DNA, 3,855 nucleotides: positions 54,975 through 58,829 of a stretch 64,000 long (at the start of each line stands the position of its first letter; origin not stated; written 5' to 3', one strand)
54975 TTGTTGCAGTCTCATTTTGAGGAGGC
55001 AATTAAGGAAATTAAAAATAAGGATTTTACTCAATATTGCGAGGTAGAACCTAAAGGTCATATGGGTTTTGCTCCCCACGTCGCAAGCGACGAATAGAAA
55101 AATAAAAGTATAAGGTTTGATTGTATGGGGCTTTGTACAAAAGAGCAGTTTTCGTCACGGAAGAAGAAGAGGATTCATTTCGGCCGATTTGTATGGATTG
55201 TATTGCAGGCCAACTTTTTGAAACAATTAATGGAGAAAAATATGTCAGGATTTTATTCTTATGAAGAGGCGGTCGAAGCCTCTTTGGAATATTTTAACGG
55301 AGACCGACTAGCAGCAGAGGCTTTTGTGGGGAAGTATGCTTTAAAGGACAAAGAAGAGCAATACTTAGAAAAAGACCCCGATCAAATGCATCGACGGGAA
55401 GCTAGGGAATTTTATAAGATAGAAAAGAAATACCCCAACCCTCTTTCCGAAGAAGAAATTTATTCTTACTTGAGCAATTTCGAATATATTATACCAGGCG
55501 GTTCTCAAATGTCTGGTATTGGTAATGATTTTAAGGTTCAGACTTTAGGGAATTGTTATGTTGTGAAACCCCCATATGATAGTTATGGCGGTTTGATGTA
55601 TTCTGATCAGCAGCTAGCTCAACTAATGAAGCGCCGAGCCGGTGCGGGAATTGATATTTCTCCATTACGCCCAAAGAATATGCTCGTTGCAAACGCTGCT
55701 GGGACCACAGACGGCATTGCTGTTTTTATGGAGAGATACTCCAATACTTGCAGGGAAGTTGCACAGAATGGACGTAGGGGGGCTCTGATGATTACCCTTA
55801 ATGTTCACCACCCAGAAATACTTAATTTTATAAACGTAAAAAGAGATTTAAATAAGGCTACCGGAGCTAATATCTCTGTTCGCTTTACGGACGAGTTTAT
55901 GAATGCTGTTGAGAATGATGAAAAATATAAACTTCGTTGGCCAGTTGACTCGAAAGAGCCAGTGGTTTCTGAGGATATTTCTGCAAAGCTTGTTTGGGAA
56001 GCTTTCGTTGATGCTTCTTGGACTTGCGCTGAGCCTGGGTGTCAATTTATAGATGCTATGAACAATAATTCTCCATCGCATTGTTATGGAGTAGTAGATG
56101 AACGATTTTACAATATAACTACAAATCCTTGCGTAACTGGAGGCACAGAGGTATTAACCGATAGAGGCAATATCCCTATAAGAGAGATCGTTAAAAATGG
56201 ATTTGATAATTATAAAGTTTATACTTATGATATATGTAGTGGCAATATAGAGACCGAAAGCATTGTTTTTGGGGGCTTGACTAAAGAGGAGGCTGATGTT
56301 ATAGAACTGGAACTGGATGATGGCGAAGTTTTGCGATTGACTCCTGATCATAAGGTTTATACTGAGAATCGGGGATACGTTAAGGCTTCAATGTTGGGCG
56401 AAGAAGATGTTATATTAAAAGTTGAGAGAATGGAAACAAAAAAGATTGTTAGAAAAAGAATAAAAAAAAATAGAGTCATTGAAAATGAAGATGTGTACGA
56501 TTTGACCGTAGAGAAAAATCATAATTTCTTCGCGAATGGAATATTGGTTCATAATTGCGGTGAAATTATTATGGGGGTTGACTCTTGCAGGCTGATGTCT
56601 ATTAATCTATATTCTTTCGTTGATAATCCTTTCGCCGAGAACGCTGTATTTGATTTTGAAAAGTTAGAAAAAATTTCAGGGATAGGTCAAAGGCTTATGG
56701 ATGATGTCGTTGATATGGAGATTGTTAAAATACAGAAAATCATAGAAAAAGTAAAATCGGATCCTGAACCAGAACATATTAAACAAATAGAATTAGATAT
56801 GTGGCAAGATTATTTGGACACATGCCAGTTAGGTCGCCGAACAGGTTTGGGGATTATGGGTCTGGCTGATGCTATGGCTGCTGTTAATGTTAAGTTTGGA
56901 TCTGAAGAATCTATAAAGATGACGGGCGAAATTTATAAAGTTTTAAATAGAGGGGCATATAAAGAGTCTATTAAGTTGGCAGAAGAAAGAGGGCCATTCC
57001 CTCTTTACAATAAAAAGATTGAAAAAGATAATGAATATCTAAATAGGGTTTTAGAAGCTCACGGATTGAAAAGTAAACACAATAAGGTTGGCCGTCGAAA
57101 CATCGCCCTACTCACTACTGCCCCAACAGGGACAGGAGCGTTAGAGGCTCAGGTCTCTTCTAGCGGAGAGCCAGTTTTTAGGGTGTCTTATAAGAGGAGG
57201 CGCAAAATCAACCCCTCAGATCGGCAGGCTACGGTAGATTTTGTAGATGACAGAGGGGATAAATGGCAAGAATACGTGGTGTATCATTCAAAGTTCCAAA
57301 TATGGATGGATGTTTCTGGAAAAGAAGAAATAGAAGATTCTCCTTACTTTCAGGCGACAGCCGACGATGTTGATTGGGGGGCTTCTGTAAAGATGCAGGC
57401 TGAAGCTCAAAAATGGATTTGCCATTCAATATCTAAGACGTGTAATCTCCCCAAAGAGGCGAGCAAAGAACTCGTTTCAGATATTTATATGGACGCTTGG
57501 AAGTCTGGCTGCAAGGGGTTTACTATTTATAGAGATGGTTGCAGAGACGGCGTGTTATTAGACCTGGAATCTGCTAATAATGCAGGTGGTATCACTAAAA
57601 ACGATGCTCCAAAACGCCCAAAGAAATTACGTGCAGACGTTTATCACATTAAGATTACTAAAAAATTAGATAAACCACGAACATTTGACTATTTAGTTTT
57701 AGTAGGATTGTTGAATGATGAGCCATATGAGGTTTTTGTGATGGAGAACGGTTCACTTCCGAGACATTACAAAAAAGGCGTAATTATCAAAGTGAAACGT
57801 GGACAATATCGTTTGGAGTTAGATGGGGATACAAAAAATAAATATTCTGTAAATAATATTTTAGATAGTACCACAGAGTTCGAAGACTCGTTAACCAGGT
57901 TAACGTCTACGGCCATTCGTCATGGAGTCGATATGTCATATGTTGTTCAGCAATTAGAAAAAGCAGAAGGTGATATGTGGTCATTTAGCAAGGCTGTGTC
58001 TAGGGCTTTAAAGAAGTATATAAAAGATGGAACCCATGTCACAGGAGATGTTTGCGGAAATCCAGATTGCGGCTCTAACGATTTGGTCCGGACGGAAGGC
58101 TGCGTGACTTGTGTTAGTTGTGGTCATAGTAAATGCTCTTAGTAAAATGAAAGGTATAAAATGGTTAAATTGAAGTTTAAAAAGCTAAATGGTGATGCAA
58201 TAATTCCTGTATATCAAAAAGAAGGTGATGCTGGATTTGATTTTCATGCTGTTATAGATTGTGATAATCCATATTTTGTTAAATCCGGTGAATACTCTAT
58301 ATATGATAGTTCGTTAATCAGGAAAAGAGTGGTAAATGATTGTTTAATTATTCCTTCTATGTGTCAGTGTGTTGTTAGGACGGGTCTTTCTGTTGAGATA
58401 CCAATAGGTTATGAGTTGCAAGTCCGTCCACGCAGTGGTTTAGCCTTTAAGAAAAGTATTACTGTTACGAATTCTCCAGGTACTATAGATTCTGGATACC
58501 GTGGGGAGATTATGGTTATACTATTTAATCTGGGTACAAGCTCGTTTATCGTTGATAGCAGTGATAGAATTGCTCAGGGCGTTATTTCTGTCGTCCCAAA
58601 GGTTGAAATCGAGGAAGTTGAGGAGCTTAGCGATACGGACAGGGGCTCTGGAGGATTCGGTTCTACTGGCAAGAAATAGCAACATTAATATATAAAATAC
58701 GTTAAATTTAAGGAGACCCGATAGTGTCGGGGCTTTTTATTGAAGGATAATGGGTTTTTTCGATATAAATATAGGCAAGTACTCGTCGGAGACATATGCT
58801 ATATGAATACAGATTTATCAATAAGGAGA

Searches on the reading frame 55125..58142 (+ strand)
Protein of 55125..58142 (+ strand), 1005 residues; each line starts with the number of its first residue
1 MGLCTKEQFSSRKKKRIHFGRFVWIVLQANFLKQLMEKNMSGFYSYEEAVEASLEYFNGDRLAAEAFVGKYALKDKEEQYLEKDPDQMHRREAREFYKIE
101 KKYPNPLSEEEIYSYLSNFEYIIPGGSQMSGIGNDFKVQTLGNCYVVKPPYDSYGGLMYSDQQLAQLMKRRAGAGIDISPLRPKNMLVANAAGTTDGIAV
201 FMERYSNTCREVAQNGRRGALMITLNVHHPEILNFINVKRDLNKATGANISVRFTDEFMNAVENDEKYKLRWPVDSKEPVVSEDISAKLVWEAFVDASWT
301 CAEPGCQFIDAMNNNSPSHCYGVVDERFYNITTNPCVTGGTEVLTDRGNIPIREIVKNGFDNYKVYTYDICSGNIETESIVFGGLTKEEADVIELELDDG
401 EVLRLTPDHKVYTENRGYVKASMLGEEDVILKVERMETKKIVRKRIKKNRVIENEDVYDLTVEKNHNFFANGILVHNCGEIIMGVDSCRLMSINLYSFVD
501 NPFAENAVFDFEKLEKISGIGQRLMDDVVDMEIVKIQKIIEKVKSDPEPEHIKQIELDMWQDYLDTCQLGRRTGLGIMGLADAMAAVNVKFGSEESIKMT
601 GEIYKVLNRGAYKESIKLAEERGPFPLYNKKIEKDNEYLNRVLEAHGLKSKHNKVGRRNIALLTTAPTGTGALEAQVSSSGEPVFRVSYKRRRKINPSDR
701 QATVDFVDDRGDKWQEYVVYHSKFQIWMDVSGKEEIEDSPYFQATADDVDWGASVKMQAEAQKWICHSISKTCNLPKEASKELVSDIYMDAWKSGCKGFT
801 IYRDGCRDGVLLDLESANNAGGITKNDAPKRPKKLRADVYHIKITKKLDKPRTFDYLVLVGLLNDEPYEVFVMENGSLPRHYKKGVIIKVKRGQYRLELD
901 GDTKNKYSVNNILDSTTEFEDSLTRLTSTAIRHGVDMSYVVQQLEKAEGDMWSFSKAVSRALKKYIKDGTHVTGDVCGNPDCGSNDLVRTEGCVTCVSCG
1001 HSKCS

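Call 8: search_protein_families(library=phrogs, proteins=[window:55125-58142:+])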
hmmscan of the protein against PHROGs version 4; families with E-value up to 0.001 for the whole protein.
window:55125-58142:+ (1005 aa): 9 families
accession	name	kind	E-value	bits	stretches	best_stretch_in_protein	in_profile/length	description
phrog_84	-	DNA, RNA and nucleotide metabolism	1.2e-107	362.2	1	30-1004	167-973/975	ribonucleoside-diphosphate reductase large subunit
phrog_3844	-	moron, auxiliary metabolic gene and host takeover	2.8e-23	83.6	1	570-798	211-426/451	NrdA-like aerobic NDP reductase large subunit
phrog_3987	-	DNA, RNA and nucleotide metabolism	5.9e-21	75.6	1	62-275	144-357/467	ribonucleotide reductase large subunit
phrog_367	-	DNA, RNA and nucleotide metabolism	1e-16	61.3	1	212-803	277-650/701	ribonucleotide reductase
phrog_16259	-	DNA, RNA and nucleotide metabolism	1.5e-06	28.7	1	331-431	228-327/330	DNA helicase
phrog_17415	-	head and packaging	8.9e-06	25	0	437-480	366-409/940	terminase large subunit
phrog_28563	-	unknown function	2.8e-05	25.3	1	432-479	24-72/98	-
phrog_23565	-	DNA, RNA and nucleotide metabolism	0.00013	23.1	0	974-1004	168-198/199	ribonucleotide reductase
phrog_30939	-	DNA, RNA and nucleotide metabolism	0.00045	19.2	0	567-619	732-784/977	ribonucleotide reductase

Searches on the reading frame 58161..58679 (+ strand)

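Call 31: search_protein_families(library=pfam, proteins=[window:58161-58679:+], max_evalue=0.01)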
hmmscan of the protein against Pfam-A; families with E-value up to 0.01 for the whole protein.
window:58161-58679:+ (172 aa): 2 families
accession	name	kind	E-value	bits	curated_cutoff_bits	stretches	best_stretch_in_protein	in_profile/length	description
PF00692.24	dUTPase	-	6.3e-27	94.3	22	1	60-170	23-129/129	dUTPase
PF22769.1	DCD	-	2.5e-06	28.1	27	1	30-139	50-147/153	dCTP deaminase-like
